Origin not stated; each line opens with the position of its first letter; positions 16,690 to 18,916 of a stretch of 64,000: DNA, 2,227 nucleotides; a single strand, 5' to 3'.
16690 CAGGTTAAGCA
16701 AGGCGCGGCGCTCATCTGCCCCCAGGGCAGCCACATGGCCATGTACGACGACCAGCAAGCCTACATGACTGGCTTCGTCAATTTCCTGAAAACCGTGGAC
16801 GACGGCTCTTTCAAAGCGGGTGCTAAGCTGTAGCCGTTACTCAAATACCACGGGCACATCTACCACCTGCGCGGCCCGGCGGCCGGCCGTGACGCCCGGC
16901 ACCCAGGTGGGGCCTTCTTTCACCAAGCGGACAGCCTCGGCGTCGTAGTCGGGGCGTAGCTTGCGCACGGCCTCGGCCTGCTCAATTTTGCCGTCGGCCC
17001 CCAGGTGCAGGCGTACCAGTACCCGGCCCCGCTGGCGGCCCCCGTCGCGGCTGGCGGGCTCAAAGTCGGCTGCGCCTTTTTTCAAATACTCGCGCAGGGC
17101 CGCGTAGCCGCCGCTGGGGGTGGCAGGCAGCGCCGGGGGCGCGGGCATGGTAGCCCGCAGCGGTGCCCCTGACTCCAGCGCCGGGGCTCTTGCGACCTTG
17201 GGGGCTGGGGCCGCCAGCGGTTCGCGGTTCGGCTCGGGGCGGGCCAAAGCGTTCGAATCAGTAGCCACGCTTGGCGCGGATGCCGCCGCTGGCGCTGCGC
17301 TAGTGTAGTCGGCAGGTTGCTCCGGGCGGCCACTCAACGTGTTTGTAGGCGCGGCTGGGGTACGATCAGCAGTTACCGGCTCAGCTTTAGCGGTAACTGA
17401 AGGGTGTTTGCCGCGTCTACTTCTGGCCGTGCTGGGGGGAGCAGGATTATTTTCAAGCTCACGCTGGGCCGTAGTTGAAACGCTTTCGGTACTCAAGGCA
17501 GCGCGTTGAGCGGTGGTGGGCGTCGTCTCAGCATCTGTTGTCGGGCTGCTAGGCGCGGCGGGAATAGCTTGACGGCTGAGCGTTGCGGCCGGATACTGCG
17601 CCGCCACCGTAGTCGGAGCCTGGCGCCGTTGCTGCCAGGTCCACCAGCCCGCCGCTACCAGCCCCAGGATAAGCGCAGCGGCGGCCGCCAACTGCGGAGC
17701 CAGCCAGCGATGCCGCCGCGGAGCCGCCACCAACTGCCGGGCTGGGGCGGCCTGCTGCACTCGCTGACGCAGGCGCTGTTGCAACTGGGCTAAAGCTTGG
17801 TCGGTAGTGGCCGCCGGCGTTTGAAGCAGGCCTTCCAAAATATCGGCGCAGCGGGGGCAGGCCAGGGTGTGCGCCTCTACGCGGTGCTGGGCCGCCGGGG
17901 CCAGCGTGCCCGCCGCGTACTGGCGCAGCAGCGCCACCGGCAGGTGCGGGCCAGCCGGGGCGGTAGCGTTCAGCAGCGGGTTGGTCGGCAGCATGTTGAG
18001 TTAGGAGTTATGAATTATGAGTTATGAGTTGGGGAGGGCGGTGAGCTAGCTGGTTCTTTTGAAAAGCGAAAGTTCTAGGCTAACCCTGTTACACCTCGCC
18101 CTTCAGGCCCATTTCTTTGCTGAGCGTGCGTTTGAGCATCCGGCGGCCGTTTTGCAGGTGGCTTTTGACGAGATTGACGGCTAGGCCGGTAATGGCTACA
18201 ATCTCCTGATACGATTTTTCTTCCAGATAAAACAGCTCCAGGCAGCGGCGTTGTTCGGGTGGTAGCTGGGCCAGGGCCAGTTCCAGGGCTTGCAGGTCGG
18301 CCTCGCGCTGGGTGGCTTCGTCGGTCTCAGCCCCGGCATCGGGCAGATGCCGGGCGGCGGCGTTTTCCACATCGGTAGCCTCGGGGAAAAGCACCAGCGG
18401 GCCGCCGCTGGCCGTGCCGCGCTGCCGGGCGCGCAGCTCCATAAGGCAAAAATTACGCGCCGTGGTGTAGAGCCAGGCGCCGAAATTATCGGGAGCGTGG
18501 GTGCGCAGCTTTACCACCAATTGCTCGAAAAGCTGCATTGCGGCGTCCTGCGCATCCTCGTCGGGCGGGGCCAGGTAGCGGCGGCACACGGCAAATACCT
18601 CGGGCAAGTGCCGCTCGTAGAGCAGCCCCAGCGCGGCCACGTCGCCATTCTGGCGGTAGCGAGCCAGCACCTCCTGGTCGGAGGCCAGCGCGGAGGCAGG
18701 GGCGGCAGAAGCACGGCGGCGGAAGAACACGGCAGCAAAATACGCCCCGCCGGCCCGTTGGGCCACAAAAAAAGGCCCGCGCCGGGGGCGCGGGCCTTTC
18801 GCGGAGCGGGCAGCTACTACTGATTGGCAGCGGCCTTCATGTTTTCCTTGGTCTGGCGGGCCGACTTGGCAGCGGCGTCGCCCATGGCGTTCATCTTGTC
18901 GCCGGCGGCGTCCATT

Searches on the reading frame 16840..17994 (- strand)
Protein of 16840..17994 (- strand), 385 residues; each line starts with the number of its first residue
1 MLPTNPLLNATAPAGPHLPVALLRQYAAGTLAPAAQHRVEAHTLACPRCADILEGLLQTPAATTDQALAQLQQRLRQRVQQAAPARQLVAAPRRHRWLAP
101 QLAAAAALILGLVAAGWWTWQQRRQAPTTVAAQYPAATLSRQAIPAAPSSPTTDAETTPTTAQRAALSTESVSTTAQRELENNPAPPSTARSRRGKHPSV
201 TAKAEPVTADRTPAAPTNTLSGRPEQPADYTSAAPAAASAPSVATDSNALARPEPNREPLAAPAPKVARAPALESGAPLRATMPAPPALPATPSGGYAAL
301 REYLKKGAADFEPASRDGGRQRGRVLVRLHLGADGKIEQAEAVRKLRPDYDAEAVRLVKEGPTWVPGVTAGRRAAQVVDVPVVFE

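Call 56: search_protein_families(library=pfam, proteins=[window:16840-17994:-], max_evalue=0.1)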
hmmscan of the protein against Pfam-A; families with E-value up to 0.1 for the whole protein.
window:16840-17994:- (385 aa): 4 families
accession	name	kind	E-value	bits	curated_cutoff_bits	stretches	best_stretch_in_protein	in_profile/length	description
PF03544.19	TonB_C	-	3.8e-06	27.7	24.6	1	320-385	13-78/79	Gram-negative bacterial TonB protein C-terminal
PF13490.11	zf-HC2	-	1.8e-05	25.2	22.2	1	21-50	6-35/35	Putative zinc-finger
PF09386.16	ParD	-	0.039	14.8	27.3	0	53-84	32-64/80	Antitoxin ParD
PF04679.21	DNA_ligase_A_C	-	0.048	14.5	27.5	0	41-104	7-69/94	ATP dependent DNA ligase C terminal region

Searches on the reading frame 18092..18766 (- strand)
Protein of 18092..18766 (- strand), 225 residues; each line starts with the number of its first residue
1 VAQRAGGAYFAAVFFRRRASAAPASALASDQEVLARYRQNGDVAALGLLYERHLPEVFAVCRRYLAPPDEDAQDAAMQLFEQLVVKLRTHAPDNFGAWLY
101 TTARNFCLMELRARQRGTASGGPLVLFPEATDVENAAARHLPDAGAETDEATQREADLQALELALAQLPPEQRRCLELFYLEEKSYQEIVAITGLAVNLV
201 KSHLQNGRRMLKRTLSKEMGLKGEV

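Call 56: search_protein_families(library=pfam, proteins=[window:18092-18766:-], max_evalue=0.1)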
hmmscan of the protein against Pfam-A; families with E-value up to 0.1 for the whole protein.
window:18092-18766:- (225 aa): 4 families
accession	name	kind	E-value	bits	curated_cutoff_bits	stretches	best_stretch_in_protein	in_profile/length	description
PF08281.18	Sigma70_r4_2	-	1.7e-15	56.8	25.7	1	159-211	2-54/54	Sigma-70, region 4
PF04542.20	Sigma70_r2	-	1.1e-11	44.7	24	1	49-116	1-70/71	Sigma-70 region 2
PF04545.22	Sigma70_r4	-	1.5e-07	31.3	24.1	1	164-212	1-49/50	Sigma-70, region 4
PF07638.17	Sigma70_ECF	-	0.0015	18.9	21.1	1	39-216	12-184/185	ECF sigma factor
